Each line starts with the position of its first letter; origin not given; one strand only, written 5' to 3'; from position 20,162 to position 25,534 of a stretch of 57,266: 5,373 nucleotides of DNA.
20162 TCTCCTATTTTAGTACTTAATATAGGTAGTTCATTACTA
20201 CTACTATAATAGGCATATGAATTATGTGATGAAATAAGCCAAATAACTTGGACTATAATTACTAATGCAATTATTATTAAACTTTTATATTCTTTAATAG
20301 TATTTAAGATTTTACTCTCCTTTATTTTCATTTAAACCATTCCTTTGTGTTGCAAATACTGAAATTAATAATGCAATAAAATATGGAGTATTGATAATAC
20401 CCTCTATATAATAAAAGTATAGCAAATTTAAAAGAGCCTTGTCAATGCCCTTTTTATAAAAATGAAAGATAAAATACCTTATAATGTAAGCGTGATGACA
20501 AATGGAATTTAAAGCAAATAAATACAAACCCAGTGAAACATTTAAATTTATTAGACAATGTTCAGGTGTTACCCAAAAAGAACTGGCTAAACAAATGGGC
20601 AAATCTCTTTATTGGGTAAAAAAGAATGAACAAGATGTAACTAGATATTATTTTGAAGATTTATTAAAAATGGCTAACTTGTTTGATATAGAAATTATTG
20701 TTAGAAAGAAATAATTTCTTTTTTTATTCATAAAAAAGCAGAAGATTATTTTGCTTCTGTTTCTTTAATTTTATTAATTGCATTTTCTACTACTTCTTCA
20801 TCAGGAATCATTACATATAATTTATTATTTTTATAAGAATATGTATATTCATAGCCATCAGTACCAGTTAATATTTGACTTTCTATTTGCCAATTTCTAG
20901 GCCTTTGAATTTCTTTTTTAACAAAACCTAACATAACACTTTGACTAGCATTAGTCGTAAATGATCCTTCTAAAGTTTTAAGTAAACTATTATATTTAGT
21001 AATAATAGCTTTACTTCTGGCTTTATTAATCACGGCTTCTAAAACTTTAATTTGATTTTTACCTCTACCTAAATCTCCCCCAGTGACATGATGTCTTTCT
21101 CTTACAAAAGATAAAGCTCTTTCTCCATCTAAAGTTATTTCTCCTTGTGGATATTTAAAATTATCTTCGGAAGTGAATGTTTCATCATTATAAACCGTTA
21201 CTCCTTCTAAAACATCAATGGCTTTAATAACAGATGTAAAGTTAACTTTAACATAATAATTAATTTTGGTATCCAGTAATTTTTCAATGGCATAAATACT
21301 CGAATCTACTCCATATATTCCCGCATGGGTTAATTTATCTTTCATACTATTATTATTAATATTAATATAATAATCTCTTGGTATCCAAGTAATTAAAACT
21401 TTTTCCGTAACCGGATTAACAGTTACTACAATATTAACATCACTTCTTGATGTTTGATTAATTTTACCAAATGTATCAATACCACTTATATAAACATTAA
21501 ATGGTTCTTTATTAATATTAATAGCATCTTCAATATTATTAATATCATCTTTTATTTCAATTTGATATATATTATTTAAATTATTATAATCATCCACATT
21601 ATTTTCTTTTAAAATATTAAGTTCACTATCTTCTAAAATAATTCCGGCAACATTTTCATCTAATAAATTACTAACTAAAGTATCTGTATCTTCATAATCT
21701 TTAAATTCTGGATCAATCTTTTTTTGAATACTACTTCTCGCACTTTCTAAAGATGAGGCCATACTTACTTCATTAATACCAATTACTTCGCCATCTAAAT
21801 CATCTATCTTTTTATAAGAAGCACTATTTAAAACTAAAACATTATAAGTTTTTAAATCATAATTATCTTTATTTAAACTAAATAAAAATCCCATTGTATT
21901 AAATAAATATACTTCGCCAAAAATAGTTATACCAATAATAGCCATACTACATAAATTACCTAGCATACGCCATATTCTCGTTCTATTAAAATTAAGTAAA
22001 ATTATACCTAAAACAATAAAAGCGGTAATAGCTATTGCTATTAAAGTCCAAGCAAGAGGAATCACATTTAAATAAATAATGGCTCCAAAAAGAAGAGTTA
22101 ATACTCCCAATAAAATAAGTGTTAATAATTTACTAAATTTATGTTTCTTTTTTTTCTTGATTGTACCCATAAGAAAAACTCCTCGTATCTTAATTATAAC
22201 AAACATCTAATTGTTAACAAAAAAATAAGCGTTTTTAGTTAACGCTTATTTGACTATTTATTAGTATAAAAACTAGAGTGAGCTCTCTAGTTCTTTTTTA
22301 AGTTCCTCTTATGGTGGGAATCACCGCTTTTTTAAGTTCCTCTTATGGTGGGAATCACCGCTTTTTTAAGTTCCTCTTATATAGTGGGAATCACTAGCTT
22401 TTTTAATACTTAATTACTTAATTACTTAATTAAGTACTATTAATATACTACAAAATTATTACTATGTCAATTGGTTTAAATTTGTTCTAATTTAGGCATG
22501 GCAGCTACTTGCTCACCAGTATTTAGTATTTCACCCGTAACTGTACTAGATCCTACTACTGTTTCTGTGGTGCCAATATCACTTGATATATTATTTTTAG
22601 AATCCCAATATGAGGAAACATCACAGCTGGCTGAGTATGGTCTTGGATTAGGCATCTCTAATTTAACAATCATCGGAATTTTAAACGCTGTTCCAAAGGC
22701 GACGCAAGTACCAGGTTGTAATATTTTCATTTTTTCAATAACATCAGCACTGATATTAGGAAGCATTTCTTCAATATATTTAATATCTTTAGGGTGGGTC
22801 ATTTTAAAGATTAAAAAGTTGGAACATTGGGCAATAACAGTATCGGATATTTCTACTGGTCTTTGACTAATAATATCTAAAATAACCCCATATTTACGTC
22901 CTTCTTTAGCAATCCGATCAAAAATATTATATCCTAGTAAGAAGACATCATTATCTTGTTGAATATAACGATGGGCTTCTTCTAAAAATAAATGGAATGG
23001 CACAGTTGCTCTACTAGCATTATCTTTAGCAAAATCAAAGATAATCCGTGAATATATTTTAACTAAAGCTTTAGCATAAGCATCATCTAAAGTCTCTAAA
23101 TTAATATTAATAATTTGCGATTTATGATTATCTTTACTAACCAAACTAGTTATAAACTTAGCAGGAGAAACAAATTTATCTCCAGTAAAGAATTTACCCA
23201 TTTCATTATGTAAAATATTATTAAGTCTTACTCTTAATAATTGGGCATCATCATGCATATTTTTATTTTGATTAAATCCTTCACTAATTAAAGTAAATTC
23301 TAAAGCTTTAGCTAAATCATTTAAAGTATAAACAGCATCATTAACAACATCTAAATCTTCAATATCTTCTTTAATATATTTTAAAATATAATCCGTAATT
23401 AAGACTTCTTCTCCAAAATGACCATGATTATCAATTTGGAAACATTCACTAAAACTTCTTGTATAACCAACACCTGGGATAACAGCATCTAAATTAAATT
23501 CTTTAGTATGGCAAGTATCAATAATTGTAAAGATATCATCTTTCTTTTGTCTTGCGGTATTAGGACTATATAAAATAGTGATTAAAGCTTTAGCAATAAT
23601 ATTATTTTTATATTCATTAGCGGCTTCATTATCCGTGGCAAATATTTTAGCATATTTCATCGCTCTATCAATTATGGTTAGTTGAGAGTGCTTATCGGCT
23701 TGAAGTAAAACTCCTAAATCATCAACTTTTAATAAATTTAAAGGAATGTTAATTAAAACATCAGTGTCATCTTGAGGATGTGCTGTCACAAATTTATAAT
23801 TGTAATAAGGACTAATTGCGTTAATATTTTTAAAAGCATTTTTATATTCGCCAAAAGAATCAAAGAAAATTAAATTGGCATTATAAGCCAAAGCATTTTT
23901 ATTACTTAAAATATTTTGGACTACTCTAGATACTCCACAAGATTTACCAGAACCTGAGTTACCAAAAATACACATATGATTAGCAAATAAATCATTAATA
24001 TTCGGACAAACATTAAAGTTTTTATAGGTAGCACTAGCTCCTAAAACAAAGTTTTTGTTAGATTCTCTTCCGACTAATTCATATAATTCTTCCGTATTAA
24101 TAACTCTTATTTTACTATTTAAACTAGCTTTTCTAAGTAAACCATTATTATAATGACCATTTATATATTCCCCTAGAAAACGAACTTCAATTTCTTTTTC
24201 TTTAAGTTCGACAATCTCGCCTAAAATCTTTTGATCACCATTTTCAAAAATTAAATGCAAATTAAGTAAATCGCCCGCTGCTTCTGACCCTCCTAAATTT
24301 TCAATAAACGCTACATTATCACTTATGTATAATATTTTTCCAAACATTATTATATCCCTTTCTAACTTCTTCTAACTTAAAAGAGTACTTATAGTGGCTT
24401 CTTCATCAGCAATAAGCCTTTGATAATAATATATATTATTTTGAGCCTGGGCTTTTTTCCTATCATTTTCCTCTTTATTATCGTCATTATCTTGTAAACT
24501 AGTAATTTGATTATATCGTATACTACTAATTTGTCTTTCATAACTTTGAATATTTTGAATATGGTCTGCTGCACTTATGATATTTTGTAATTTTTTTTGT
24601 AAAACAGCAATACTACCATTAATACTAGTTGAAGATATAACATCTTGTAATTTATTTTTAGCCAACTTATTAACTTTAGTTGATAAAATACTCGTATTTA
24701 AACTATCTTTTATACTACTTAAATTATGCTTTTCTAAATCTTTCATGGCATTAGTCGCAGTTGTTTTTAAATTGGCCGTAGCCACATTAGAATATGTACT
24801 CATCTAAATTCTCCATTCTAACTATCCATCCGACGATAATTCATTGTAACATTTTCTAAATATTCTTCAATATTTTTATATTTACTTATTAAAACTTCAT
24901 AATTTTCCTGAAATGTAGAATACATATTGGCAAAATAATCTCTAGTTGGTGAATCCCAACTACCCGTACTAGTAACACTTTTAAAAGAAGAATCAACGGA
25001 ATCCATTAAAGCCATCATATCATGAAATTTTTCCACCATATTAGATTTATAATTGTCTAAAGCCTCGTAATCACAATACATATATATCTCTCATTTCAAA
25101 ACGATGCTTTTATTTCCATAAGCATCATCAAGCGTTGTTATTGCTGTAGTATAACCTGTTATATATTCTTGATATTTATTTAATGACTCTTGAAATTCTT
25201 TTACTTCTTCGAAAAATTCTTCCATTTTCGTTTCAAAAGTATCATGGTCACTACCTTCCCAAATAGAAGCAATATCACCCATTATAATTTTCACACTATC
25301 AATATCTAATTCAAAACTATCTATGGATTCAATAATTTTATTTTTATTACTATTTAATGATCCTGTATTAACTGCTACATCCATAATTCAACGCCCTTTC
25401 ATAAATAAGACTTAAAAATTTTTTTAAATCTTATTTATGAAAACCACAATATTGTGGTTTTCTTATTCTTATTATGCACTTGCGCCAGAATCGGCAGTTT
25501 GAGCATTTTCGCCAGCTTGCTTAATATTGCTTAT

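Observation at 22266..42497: T7SSb-like locus with EssC and EsaB but no recognisable EssA, EssB or EsaA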

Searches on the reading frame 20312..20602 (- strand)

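Call 9: search_protein_families(library=ncbifam, max_evalue=0.1, proteins=[window:20312-20602:-])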
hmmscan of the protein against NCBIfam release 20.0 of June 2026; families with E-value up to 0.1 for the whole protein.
window:20312-20602:- (96 aa): 1 family
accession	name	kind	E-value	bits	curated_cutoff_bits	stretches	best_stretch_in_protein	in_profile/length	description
NF007635.1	PRK10299.1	equivalog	0.064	13.4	40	0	18-35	11-28/47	PhoP/PhoQ regulatory lipoprotein MgrB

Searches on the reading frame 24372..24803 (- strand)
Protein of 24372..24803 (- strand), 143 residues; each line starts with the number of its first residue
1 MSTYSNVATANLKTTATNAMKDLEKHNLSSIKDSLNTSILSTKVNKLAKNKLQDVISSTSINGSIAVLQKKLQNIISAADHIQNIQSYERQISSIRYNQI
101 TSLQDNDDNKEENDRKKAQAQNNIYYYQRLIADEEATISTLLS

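Call 5: search_protein_families(library=pfam, max_evalue=0.1, proteins=[window:24372-24803:-])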
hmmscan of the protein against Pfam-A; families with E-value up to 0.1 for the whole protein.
window:24372-24803:- (143 aa): 0 families

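Call 9: search_protein_families(library=ncbifam, max_evalue=0.1, proteins=[window:24372-24803:-])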
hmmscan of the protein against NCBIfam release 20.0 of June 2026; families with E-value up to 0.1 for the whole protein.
window:24372-24803:- (143 aa): 0 families

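Call 57: search_protein_families(library=ncbifam, max_evalue=1, proteins=[window:24372-24803:-])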
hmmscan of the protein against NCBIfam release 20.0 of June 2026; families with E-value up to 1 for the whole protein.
window:24372-24803:- (143 aa): 2 families
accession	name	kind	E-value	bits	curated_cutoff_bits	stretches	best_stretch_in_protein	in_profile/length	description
NF009461.0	PRK12821.1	equivalog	0.58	8.7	399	1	9-122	351-465/477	aspartyl/glutamyl-tRNA amidotransferase subunit C-like protein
NF041432.1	MchS3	subfamily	0.7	10.3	100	0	5-63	44-104/105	MchS3 family protein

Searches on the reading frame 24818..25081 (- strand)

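Call 5: search_protein_families(library=pfam, max_evalue=0.1, proteins=[window:24818-25081:-])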
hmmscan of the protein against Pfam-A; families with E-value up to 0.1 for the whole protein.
window:24818-25081:- (87 aa): 5 families
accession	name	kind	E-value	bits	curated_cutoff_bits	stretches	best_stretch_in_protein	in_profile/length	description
PF06013.18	WXG100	-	2e-05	25.2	27.3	1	4-87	5-86/86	Proteins of 100 residues with WXG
PF02388.22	FemAB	-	0.019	14.3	24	1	45-83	215-252/406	FemAB family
PF09314.17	DUF1972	-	0.023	14.7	25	1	41-78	135-172/186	Domain of unknown function (DUF1972)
PF21698.3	Spo16_C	-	0.056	13.6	27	0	61-78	26-43/43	Spo16 protein, C-terminal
PF07765.17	KIP1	-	0.067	13.8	33.9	0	7-68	15-73/74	KIP1-like protein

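Call 57: search_protein_families(library=ncbifam, max_evalue=1, proteins=[window:24818-25081:-])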
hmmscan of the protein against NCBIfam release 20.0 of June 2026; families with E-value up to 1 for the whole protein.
window:24818-25081:- (87 aa): 4 families
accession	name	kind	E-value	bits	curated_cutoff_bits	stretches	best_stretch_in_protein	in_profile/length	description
TIGR03930.1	WXG100_ESAT6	subfamily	0.0011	19.1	44.85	1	4-86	5-85/90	WXG100 family type VII secretion target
NF035934.1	ESAT6_2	subfamily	0.0048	17.1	100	1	8-86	17-86/96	pore-forming ESAT-6 family protein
TIGR01108.1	oadA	equivalog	0.014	13.9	756.5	1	20-86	212-276/582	sodium-extruding oxaloacetate decarboxylase subunit alpha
TIGR00802.1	nico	subfamily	0.1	12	333.05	1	19-58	189-228/281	HoxN/HupN/NixA family nickel/cobalt transporter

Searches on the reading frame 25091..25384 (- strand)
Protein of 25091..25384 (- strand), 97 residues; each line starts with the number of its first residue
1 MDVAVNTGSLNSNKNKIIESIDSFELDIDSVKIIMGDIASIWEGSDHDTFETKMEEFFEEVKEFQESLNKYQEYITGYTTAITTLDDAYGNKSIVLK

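Call 5: search_protein_families(library=pfam, max_evalue=0.1, proteins=[window:25091-25384:-])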
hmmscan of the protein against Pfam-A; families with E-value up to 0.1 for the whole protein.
window:25091-25384:- (97 aa): 4 families
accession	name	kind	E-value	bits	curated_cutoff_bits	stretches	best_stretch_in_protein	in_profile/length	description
PF06013.18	WXG100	-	6.9e-05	23.5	27.3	1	4-86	3-85/86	Proteins of 100 residues with WXG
PF04108.17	ATG17_like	-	0.0022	18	43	1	9-90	226-306/355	Autophagy protein ATG17-like domain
PF15460.11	SAS4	-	0.042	14.4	24.4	1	25-73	43-88/99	Something about silencing, SAS, complex subunit 4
PF21019.4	Spectrin_3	-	0.075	13.9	24.4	1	56-75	2-21/68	Spectrin-like repeat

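Call 57: search_protein_families(library=ncbifam, max_evalue=1, proteins=[window:25091-25384:-])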
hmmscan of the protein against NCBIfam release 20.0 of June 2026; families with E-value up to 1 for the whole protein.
window:25091-25384:- (97 aa): 6 families
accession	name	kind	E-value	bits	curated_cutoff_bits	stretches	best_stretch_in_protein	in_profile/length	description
TIGR03930.1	WXG100_ESAT6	subfamily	1.2e-05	25.4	44.85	1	4-87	3-86/90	WXG100 family type VII secretion target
NF035934.1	ESAT6_2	subfamily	0.0048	17.1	100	1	4-76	4-76/96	pore-forming ESAT-6 family protein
TIGR01599.1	PYST-A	paralog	0.026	14.3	114.8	1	11-34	157-180/209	Plasmodium yoelii subtelomeric family PYST-A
NF040738.1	nickel_Mua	equivalog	0.043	13.9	75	1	37-85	12-58/185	nickel-binding protein Mua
NF009836.0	PRK13311.1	equivalog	0.05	12.8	551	1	6-48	140-182/256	N-acetyl-D-glucosamine kinase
TIGR00293.1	TIGR00293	equivalog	0.056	13.6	53.9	1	52-87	6-41/129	prefoldin subunit alpha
